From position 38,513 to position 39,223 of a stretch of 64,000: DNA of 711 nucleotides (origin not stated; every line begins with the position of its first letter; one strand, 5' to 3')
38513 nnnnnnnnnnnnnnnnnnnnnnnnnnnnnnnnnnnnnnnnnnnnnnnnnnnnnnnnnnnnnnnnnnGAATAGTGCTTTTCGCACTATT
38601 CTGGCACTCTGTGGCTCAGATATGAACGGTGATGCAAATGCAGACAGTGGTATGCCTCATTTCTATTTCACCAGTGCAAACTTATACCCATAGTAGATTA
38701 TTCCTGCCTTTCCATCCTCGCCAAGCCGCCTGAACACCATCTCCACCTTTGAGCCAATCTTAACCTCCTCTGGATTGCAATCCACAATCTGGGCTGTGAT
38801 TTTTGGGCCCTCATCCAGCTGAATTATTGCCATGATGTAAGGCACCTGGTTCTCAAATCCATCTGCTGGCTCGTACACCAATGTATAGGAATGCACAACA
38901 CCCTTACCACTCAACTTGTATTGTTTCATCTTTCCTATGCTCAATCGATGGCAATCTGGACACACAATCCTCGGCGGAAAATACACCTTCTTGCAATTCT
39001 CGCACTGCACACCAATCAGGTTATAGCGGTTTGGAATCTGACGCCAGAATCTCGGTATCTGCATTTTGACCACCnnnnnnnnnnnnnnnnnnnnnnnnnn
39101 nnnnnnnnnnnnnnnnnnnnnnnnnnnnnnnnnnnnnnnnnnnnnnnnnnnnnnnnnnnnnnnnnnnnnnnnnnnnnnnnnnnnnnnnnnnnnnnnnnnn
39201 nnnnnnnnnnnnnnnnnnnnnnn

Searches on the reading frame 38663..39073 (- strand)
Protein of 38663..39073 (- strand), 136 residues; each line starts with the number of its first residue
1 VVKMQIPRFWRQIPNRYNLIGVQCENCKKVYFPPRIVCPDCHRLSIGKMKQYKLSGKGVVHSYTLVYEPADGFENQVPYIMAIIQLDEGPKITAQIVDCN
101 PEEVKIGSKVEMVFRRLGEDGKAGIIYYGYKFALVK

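Call 8: search_protein_families(library=pfam, proteins=[window:38663-39073:-], max_evalue=0.01)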
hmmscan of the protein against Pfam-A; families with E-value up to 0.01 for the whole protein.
window:38663-39073:- (136 aa): 2 families
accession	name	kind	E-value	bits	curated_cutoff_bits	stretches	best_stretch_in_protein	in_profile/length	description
PF01796.24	OB_ChsH2_C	-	9e-24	83.6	27.1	1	53-115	3-65/65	ChsH2, C-terminal OB-fold domain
PF12172.15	zf-ChsH2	-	6.6e-11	42.3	23.2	1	12-43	2-33/37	ChsH2, rubredoxin-like zinc ribbon domain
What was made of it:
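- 38663..39064 (-): DUF35 (ChsH2-type OB/zinc-ribbon) gene, last gene of the convergent HMG-CoA synthase/thiolase/DUF35 operon and the right flank. Pfam PF01796 and PF12172 (call 8).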

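Call 11: find_encoding_contigs(protein=window:38663-39073:-, flank=10000, max_places=10)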
Protein window:38663-39073:- (136 aa): no gene with exactly this product is on record in the collection.

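Call 21: find_encoding_contigs(protein=window:38663-39064:-, flank=8000, max_places=10)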
Protein window:38663-39064:- (133 aa): 11 contigs read that carry it; 7 places shown.
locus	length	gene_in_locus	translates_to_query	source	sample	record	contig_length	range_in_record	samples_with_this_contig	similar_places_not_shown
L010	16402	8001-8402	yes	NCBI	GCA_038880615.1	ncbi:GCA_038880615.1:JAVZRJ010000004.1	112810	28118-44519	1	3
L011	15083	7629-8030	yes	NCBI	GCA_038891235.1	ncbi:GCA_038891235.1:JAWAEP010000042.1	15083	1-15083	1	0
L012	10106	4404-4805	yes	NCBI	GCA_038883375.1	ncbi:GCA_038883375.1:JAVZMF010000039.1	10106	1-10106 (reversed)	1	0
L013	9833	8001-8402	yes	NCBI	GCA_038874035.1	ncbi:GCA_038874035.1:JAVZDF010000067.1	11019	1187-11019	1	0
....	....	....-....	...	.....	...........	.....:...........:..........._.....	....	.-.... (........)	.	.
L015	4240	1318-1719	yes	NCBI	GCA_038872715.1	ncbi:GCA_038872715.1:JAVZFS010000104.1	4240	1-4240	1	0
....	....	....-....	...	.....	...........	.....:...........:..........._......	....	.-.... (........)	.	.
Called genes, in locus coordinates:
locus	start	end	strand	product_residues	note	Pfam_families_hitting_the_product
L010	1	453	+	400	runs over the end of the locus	PF04282:DUF438, PF01814:Hemerythrin, PF08448:PAS_4 (weak), PF13596:PAS_10, PF13426:PAS_9 (weak)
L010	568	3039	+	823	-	PF05048:NosD, PF13229:Beta_helix, PF05048:NosD, PF13229:Beta_helix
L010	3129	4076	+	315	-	PF01478:Peptidase_A24 (faint), PF06847:Arc_PepC_II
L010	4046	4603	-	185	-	-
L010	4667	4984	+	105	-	-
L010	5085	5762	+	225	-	PF12844:HTH_19, PF01381:HTH_3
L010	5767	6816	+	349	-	PF01154:HMG_CoA_synt_N (weak), PF08541:ACP_syn_III_C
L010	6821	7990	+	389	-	PF00108:Thiolase_N, PF22691:Thiolase_C_1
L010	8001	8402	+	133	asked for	PF12172:zf-ChsH2, PF01796:OB_ChsH2_C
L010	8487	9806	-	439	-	-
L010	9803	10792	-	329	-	-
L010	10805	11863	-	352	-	PF19872:DUF6345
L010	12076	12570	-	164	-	PF04892:VanZ-LLP1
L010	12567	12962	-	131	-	PF19101:DUF5788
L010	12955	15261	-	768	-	PF14520:HHH_5, PF13432:TPR_16, PF00515:TPR_1, PF07719:TPR_2, PF13181:TPR_8, PF13432:TPR_16, PF13414:TPR_11, PF00515:TPR_1, +28 more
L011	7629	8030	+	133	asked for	PF12172:zf-ChsH2, PF01796:OB_ChsH2_C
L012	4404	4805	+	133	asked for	PF12172:zf-ChsH2, PF01796:OB_ChsH2_C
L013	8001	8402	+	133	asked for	PF12172:zf-ChsH2, PF01796:OB_ChsH2_C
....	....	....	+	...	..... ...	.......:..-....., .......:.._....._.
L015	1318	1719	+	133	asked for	PF12172:zf-ChsH2, PF01796:OB_ChsH2_C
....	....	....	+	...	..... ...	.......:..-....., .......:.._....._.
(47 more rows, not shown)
